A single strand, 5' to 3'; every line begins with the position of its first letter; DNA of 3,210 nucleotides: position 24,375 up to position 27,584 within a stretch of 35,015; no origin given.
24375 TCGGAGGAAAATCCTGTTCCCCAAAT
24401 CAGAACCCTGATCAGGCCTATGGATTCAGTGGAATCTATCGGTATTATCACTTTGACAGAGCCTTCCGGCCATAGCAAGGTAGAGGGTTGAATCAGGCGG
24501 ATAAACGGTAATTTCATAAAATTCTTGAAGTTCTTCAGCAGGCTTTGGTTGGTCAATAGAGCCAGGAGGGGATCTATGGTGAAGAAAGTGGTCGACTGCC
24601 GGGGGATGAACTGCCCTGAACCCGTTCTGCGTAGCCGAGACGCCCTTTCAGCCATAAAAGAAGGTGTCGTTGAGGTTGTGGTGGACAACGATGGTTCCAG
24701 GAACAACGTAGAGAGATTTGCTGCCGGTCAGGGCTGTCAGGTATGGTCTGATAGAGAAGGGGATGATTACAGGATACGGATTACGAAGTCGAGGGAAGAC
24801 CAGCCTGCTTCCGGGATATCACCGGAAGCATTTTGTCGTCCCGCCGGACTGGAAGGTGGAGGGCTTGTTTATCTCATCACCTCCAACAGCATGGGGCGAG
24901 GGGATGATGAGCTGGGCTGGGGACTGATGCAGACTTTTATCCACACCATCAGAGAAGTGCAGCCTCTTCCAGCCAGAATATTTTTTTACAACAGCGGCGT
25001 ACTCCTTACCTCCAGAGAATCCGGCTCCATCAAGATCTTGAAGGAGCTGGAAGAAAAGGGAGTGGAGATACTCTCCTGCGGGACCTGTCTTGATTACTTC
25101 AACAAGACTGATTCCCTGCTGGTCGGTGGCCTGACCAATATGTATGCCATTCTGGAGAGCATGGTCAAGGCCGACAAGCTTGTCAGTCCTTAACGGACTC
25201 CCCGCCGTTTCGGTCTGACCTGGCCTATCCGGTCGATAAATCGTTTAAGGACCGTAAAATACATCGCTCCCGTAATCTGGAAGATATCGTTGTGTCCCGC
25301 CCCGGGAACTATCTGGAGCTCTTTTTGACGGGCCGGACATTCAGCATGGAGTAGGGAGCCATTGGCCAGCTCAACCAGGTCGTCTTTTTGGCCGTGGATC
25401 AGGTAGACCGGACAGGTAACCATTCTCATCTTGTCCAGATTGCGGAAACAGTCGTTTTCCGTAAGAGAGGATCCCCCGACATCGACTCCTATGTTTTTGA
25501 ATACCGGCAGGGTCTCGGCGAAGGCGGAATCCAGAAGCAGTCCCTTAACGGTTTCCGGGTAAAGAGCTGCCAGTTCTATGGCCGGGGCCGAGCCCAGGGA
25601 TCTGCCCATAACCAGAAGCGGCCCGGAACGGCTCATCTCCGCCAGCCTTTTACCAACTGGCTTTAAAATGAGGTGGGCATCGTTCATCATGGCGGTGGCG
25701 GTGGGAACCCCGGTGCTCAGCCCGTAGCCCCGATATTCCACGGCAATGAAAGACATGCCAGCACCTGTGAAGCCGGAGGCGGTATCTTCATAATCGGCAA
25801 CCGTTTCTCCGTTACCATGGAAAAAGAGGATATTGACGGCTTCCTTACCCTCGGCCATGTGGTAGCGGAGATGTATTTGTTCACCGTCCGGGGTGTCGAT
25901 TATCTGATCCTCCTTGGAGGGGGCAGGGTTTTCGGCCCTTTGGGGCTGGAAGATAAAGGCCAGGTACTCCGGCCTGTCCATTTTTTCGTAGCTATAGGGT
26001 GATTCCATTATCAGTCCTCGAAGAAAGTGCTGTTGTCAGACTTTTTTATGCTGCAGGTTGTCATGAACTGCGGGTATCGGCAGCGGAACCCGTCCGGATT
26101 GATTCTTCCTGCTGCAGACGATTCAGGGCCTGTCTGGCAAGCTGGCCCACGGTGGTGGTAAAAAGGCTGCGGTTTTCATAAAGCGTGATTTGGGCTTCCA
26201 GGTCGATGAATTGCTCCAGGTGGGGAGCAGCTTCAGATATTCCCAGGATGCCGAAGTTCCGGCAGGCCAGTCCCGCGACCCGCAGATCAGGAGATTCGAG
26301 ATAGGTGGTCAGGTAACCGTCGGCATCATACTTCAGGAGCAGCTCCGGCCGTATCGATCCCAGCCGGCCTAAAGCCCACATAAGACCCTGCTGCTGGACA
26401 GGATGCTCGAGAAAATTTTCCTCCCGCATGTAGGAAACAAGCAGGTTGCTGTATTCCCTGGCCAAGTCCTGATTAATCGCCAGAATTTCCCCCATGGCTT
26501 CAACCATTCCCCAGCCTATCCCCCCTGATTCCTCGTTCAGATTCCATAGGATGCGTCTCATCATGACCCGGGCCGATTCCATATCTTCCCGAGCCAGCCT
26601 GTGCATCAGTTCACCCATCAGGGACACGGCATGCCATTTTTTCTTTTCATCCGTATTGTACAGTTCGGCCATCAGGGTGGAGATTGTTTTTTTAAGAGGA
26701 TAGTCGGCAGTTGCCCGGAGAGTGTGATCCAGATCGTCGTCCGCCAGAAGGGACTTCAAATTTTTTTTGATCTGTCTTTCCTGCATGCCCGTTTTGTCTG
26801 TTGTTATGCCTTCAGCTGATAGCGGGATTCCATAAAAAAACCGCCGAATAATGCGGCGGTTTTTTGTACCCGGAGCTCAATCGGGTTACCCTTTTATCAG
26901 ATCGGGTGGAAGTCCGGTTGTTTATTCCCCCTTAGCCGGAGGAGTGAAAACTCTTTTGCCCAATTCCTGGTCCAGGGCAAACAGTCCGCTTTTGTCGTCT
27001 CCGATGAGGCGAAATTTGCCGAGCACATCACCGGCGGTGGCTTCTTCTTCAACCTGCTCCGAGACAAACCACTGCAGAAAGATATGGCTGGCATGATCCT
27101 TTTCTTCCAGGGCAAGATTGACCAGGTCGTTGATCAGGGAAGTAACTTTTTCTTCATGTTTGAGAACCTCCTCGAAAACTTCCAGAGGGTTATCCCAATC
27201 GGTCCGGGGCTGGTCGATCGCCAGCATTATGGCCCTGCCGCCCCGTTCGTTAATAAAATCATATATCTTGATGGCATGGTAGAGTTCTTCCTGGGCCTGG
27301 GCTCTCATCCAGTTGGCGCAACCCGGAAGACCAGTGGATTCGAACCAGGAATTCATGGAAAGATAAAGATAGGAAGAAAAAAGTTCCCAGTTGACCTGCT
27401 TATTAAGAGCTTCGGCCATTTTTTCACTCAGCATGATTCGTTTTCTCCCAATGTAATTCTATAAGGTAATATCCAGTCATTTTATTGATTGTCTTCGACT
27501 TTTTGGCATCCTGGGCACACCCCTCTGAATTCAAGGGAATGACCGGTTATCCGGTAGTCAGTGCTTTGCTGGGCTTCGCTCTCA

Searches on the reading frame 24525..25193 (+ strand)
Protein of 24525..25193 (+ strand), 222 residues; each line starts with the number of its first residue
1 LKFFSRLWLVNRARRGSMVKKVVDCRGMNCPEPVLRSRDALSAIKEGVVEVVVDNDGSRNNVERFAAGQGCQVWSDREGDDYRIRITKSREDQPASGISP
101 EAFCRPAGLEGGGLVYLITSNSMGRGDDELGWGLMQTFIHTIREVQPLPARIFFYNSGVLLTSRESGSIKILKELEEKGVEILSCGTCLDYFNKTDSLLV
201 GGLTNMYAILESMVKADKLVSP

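Call 24: search_protein_families(library=pfam, proteins=[window:24525-25193:+], max_evalue=0.00001)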
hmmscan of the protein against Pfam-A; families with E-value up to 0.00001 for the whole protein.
window:24525-25193:+ (222 aa): 1 family
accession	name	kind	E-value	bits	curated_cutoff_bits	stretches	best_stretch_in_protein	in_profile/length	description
PF01206.22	TusA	-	3.7e-18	65.6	28.6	1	21-88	1-70/70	Sulfurtransferase TusA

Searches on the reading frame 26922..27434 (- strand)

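Call 64: search_protein_families(library=pfam, proteins=[window:26922-27434:-], max_evalue=0.00001)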
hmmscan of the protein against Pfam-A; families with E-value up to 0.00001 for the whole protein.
window:26922-27434:- (170 aa): 1 family
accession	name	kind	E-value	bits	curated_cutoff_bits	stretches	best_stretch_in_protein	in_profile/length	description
PF00210.30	Ferritin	-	1.6e-44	151.7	24.5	1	8-144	2-142/142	Ferritin-like domain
